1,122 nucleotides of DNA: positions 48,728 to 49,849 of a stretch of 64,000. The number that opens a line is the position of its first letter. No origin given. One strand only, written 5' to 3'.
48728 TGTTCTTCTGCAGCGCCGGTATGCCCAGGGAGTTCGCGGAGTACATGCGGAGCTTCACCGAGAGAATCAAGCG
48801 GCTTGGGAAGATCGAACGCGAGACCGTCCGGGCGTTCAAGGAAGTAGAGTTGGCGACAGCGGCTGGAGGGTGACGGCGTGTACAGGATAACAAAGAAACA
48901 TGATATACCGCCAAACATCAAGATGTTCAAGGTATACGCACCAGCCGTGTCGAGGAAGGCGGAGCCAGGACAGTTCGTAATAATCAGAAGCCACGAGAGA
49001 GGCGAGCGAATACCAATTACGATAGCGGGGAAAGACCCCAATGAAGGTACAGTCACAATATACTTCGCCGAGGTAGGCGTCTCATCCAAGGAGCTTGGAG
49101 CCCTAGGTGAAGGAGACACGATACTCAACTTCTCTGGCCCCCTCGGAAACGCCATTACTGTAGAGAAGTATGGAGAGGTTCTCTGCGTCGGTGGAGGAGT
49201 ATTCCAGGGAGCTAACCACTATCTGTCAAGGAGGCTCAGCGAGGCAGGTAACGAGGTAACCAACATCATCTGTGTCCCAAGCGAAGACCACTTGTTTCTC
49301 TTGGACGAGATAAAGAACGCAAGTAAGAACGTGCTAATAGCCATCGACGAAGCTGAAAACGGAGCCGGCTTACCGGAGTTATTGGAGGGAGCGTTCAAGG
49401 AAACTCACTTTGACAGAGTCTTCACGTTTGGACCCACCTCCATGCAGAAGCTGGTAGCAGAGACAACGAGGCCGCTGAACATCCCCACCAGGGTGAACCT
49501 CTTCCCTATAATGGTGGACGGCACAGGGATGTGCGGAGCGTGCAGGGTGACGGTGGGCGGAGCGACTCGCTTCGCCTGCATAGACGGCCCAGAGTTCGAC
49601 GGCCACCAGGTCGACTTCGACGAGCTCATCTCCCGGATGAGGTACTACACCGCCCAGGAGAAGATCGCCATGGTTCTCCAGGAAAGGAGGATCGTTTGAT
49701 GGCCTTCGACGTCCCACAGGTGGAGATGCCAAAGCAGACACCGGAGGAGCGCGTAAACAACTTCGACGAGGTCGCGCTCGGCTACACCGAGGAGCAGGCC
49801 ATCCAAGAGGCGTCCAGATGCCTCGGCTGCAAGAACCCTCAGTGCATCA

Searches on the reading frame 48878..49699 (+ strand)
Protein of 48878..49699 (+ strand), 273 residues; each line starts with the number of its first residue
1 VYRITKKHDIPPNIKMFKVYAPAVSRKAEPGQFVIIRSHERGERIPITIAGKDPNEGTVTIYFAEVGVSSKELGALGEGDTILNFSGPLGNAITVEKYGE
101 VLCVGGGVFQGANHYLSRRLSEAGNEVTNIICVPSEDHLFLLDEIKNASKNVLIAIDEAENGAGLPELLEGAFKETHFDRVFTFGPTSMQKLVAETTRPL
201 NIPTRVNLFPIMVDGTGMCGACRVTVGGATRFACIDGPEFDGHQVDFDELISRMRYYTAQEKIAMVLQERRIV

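Call 14: search_protein_families(library=ncbifam, proteins=[window:48878-49699:+], max_evalue=0.00001)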
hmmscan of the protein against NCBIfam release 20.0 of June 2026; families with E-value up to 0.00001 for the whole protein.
window:48878-49699:+ (273 aa): 12 families
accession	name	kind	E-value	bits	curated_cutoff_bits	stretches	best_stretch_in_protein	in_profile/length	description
NF004862.0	PRK06222.1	subfamily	3.8e-97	325.2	220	1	1-267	1-270/281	sulfide/dihydroorotate dehydrogenase-like FAD/NAD-binding protein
NF009414.0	PRK12778.1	equivalog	2e-84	284.2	1103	1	1-267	1-270/752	bifunctional dihydroorotate dehydrogenase B NAD binding subunit/NADPH-dependent glutamate synthase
NF009413.0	PRK12775.1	equivalog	5.6e-61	206.5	1895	1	1-264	1-267/1006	putative trifunctional 2-polyprenylphenol hydroxylase/glutamate synthase subunit beta/ferritin domain-containing protein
NF009415.0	PRK12779.1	equivalog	1.5e-44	152.2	1519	1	2-264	651-937/944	putative bifunctional glutamate synthase subunit beta/2-polyprenylphenol hydroxylase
NF000796.0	PRK00054.1-1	equivalog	3.1e-27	95.4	224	1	3-252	7-242/254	dihydroorotate dehydrogenase electron transfer subunit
NF000798.0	PRK00054.1-3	equivalog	2.2e-24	86.4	219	1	24-245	27-242/244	dihydroorotate dehydrogenase electron transfer subunit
NF000799.0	PRK00054.1-4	equivalog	8.9e-21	74.1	314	1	4-245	9-256/258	dihydroorotate dehydrogenase electron transfer subunit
NF004470.0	PRK05802.1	equivalog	4.1e-13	49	313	1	3-229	69-308/330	sulfide/dihydroorotate dehydrogenase-like FAD/NAD-binding protein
NF000797.0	PRK00054.1-2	equivalog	1.9e-11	43.7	270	1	4-243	19-263/267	dihydroorotate dehydrogenase electron transfer subunit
NF006220.0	PRK08345.1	subfamily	7.5e-11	41.8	395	1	22-107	35-122/294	cytochrome-c3 hydrogenase subunit gamma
NF040835.1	sulfhyd_HydG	equivalog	1.2e-07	31.3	650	0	16-99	36-119/292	NADPH-dependent hydrogenase/sulfhydrogenase 1 subunit gamma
NF040830.1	sulfhyd_ShyC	equivalog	2.8e-07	30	600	0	27-107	38-117/288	NAD(P)-dependent hydrogenase/sulfhydrogenase 2 subunit gamma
